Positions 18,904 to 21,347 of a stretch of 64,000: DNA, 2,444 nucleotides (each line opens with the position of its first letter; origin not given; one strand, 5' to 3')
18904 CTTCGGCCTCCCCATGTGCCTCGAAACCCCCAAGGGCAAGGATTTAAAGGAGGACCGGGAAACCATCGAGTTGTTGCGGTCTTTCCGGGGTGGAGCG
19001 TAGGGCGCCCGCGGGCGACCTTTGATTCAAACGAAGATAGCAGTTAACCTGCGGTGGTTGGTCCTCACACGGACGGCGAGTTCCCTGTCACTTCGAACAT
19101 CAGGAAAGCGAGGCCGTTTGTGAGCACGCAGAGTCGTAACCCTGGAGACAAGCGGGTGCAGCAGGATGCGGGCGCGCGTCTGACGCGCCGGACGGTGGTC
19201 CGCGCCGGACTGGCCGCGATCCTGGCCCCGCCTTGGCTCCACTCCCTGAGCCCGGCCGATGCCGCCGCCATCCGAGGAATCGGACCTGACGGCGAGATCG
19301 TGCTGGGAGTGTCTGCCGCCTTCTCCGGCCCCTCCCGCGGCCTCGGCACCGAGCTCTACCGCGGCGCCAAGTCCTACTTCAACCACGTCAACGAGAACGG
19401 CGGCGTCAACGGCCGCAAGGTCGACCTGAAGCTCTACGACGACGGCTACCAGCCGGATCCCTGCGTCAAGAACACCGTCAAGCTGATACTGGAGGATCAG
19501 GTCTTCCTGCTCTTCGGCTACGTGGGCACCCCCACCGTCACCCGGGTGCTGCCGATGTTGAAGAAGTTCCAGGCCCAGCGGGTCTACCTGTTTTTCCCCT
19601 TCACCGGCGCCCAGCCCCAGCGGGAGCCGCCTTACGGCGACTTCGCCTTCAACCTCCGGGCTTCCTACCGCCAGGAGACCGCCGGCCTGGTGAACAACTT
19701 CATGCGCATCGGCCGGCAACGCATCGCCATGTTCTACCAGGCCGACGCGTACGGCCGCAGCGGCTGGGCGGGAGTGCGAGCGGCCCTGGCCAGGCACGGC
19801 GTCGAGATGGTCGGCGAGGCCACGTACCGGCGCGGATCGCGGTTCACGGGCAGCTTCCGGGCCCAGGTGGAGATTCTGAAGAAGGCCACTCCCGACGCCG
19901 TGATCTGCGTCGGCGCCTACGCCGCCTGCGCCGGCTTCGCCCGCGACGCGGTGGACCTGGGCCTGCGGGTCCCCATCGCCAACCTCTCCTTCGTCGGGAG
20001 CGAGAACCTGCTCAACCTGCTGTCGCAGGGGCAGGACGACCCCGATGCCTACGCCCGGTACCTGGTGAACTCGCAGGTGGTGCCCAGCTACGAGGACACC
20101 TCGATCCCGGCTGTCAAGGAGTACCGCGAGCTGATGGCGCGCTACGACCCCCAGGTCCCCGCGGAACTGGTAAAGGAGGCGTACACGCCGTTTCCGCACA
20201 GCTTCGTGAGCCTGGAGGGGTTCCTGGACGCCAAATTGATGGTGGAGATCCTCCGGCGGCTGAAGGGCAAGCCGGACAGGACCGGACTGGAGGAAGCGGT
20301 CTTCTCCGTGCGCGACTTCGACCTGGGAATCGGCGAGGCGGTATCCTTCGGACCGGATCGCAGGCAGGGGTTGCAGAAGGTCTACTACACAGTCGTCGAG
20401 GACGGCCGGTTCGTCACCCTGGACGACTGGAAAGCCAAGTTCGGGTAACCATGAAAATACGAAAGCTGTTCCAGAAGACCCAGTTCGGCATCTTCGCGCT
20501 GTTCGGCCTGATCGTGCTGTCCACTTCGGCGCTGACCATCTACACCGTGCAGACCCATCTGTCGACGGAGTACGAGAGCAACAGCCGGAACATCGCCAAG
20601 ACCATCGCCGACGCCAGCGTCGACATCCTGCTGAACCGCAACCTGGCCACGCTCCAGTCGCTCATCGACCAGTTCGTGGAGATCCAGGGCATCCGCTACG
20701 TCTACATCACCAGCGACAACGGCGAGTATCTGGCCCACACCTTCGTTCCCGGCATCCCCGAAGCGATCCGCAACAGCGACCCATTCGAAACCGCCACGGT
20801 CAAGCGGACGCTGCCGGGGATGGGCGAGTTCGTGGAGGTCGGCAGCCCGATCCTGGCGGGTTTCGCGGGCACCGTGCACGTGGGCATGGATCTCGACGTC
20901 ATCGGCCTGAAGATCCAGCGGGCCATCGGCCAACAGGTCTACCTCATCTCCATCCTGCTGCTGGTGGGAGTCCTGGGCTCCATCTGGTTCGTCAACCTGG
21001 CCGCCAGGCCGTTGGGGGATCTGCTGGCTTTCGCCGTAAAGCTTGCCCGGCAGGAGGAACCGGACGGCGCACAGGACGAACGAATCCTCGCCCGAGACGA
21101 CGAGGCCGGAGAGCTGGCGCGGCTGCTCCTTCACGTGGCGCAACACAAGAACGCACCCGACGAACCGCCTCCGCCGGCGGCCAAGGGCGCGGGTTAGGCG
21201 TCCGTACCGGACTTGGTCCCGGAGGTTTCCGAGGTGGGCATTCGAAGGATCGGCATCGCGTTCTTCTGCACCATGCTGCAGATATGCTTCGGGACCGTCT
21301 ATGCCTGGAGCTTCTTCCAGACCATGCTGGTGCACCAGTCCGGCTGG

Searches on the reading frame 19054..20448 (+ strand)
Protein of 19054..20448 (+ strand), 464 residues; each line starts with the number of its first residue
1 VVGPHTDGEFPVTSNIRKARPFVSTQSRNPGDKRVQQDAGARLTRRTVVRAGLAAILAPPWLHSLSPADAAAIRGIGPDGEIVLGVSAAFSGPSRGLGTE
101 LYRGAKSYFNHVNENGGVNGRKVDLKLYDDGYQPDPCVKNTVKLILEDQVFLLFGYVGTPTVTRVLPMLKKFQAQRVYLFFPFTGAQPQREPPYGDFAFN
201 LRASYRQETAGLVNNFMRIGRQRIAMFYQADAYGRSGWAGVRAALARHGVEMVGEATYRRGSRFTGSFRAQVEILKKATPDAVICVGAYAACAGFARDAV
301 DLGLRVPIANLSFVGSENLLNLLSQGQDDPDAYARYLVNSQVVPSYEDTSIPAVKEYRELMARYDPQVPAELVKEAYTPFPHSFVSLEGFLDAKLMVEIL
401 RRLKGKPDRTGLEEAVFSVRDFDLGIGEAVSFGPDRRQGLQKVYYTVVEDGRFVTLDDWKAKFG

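Call 15: search_protein_families(library=pfam, proteins=[window:19054-20448:+], max_evalue=0.001)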
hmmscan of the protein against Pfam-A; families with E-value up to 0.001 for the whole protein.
window:19054-20448:+ (464 aa): 2 families
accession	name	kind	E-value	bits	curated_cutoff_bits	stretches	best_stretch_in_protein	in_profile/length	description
PF13458.12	Peripla_BP_6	-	1.5e-42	146.9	31.7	1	82-451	2-342/343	Periplasmic binding protein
PF13433.12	Peripla_BP_5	-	2.8e-06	27.1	27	1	89-285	8-194/363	Periplasmic binding protein domain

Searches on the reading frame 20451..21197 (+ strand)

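Call 15: search_protein_families(library=pfam, proteins=[window:20451-21197:+], max_evalue=0.001)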
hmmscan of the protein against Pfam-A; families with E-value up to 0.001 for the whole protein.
window:20451-21197:+ (248 aa): 1 family
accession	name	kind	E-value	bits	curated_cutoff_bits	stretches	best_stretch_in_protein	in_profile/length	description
PF17203.10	sCache_3_2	-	1.1e-08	35.7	28.4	1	35-156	4-136/140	Single cache domain 3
